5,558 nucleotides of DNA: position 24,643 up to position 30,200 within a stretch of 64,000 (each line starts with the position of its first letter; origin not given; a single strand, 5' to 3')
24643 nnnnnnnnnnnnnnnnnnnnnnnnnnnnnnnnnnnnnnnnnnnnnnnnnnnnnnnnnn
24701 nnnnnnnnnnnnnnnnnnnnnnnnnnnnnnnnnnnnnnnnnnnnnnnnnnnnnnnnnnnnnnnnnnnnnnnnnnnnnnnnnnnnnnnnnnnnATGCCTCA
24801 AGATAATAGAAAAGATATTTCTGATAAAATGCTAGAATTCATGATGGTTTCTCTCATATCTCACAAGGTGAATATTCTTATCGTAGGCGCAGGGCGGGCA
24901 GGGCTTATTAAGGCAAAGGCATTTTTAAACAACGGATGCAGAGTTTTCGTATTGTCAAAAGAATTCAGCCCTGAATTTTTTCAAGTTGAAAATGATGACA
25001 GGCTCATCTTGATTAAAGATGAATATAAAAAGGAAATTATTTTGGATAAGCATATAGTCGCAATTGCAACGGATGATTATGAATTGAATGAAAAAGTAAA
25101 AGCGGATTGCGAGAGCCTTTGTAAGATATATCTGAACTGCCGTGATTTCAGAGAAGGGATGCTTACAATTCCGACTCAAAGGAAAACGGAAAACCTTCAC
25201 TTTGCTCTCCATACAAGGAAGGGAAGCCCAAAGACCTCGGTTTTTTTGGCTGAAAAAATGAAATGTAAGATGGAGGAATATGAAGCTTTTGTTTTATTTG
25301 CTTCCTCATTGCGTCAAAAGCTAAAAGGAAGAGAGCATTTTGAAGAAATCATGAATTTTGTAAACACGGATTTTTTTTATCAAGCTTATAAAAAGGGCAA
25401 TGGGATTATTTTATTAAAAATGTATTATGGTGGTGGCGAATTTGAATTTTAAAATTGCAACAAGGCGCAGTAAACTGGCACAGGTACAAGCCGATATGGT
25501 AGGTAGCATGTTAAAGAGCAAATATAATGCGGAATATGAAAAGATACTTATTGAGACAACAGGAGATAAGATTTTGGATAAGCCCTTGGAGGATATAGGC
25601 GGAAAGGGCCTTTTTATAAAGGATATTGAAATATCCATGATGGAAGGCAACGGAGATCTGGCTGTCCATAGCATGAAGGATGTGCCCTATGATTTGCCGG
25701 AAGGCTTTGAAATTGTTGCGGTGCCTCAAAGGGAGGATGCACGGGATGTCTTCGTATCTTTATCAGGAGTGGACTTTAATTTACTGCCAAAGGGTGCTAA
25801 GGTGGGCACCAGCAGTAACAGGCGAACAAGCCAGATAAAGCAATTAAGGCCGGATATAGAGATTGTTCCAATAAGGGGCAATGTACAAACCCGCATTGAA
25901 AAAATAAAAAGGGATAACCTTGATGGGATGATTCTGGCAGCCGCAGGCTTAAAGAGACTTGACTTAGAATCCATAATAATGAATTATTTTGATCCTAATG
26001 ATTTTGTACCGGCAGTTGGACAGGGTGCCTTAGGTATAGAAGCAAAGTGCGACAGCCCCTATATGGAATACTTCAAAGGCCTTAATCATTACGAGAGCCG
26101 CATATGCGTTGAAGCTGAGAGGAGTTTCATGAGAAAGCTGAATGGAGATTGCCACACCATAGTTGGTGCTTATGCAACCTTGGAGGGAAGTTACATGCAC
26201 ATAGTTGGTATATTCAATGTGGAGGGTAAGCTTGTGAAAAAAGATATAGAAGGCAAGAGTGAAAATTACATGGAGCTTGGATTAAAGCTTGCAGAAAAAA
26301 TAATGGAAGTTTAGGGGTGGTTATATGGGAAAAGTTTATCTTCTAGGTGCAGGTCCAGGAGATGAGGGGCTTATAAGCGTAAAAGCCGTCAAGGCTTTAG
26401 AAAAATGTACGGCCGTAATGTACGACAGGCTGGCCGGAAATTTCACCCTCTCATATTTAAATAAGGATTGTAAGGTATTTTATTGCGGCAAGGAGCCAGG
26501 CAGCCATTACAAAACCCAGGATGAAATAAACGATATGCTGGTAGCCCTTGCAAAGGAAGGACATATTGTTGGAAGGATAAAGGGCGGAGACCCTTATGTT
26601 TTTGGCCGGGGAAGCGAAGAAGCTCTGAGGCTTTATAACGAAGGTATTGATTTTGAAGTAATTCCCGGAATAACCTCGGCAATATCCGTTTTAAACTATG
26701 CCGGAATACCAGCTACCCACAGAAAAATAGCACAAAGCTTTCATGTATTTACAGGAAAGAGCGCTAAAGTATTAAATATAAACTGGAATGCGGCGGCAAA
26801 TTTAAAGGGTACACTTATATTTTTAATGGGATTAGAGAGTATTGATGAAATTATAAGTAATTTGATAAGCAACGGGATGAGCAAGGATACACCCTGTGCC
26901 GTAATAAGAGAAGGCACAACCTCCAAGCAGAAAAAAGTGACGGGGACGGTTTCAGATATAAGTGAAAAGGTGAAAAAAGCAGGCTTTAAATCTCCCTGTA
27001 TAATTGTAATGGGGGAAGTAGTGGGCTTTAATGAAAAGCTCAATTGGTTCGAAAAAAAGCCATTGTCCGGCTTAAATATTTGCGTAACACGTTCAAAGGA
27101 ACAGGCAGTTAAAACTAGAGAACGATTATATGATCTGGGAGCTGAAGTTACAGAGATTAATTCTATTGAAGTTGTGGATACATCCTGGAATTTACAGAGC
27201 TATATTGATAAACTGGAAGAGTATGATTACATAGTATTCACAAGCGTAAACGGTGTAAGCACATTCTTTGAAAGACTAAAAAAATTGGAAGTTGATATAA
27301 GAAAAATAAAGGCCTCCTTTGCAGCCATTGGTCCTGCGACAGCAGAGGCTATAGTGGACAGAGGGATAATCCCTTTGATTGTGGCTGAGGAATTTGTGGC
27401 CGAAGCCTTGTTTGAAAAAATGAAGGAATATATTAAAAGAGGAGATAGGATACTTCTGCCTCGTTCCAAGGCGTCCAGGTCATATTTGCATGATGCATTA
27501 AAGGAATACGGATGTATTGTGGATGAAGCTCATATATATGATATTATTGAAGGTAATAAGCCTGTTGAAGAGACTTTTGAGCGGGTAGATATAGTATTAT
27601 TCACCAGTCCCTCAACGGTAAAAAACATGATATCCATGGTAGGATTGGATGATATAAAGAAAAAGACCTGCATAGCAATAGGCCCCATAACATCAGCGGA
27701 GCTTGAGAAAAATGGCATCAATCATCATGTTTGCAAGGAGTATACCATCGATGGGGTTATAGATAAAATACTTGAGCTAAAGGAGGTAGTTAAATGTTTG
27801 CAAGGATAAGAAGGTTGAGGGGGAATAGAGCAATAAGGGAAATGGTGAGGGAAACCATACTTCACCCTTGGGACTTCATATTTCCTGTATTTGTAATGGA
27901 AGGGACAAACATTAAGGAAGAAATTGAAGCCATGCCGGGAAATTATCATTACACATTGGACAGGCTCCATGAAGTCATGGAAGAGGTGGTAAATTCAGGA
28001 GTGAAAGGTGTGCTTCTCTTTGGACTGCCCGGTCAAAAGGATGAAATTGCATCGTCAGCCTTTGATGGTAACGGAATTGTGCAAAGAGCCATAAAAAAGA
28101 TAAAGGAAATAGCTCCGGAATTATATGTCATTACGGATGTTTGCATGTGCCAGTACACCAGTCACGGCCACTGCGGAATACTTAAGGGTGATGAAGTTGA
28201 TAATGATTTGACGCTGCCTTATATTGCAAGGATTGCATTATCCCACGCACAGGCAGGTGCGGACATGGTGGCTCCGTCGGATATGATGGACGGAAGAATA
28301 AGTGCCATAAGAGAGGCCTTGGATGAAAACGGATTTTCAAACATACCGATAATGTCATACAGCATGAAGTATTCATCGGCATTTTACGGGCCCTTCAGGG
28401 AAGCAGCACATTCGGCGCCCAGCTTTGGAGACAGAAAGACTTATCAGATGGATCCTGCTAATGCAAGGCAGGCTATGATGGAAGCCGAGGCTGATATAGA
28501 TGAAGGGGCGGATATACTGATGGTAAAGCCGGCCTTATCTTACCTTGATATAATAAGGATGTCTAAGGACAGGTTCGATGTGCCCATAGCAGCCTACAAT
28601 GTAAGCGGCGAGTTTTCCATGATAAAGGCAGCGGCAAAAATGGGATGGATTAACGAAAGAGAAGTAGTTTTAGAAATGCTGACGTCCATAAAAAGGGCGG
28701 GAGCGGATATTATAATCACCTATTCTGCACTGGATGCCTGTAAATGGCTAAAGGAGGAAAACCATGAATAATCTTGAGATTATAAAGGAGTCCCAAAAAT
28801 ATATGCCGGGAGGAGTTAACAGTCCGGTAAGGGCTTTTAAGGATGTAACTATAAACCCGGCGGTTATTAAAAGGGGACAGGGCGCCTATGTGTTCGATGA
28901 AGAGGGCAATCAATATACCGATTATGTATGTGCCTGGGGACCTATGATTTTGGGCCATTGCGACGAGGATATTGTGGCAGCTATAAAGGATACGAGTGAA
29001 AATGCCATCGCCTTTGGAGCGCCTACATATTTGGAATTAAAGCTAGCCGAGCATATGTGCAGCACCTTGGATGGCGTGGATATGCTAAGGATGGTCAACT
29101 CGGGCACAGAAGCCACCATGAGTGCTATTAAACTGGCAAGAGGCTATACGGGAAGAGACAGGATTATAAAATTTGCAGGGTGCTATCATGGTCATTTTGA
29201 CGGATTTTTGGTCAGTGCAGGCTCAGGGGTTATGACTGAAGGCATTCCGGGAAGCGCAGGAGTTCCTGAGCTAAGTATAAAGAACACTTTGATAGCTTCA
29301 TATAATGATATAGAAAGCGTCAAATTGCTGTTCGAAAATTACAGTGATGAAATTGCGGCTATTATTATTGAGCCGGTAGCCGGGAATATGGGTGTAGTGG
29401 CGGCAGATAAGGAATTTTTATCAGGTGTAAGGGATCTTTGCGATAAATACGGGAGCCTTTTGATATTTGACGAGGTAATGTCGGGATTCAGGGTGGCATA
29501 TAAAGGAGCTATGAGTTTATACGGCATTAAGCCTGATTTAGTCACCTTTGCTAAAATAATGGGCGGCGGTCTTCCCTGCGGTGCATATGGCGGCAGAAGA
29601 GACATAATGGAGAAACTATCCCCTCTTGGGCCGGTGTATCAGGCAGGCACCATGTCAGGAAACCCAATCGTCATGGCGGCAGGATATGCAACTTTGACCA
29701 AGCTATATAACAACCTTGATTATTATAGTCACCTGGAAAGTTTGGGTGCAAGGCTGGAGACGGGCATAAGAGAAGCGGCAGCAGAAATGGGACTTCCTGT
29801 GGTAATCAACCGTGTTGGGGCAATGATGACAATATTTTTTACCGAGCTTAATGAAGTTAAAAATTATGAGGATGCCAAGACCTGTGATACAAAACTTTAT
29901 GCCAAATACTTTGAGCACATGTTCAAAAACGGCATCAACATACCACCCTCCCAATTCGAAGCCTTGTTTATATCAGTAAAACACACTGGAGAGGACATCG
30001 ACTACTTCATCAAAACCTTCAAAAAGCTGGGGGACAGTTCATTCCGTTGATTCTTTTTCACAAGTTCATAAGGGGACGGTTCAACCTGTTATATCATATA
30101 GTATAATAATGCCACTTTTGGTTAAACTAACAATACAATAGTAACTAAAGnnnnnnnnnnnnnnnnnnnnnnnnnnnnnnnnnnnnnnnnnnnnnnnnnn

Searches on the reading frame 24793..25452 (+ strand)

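Call 31: search_protein_families(library=pfam, proteins=[window:24793-25452:+], max_evalue=0.00001)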
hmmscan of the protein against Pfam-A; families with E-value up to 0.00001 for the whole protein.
window:24793-25452:+ (219 aa): 1 family
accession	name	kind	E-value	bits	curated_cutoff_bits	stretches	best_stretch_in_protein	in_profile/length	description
PF13241.12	NAD_binding_7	-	1.3e-15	58.3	22.1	1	25-119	7-94/104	Putative NAD(P)-binding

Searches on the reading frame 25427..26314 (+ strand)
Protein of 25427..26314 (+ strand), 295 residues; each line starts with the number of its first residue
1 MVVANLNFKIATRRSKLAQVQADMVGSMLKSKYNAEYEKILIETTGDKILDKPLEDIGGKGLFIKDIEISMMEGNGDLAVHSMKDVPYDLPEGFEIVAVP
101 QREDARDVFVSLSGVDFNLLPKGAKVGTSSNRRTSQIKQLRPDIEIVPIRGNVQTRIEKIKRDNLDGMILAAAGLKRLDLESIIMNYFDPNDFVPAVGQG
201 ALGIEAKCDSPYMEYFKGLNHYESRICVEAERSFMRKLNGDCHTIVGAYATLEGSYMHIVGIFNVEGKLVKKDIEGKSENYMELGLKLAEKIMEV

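Call 31: search_protein_families(library=pfam, proteins=[window:25427-26314:+], max_evalue=0.00001)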
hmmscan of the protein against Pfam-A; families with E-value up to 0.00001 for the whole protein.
window:25427-26314:+ (295 aa): 2 families
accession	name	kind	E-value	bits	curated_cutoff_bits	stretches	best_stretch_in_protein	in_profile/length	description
PF01379.25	Porphobil_deam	-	3.8e-77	259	22.1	1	9-210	2-202/207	Porphobilinogen deaminase, dipyromethane cofactor binding domain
PF03900.20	Porphobil_deamC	-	7e-12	46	26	1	226-293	2-73/74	Porphobilinogen deaminase, C-terminal domain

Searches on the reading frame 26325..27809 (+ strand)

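Call 31: search_protein_families(library=pfam, proteins=[window:26325-27809:+], max_evalue=0.00001)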
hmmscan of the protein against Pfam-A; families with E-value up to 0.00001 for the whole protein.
window:26325-27809:+ (494 aa): 2 families
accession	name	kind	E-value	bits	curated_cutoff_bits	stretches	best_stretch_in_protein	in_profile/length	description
PF02602.20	HEM4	-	5.6e-55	186.4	27.5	1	264-479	3-230/231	Uroporphyrinogen-III synthase HemD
PF00590.25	TP_methylase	-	1.9e-43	149.3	27.8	1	3-212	1-211/212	Tetrapyrrole (Corrin/Porphyrin) Methylases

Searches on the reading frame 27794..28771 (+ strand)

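Call 31: search_protein_families(library=pfam, proteins=[window:27794-28771:+], max_evalue=0.00001)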
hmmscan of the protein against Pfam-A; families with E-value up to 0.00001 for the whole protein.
window:27794-28771:+ (325 aa): 1 family
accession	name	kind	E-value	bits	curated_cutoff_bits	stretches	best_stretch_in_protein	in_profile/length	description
PF00490.27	ALAD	-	1.2e-150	501.4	24.6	1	3-318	2-317/317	Delta-aminolevulinic acid dehydratase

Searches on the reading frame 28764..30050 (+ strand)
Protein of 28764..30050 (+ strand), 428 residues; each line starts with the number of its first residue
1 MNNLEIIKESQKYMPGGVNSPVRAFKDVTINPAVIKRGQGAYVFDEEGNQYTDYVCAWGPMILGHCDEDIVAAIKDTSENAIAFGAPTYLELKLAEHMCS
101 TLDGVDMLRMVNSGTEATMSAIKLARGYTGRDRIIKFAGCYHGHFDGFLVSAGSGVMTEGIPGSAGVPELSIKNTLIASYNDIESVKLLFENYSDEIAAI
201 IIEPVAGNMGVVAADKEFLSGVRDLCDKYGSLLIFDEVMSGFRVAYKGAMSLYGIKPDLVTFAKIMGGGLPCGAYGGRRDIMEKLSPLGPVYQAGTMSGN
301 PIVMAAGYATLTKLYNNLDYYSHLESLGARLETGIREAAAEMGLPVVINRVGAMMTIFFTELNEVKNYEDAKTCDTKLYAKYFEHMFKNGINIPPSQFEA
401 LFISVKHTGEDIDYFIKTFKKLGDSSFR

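Call 31: search_protein_families(library=pfam, proteins=[window:28764-30050:+], max_evalue=0.00001)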
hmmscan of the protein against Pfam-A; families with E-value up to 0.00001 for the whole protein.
window:28764-30050:+ (428 aa): 1 family
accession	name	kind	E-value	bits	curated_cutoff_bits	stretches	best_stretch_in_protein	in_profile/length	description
PF00202.27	Aminotran_3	-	3.4e-76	257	30.5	1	32-396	10-374/403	Aminotransferase class-III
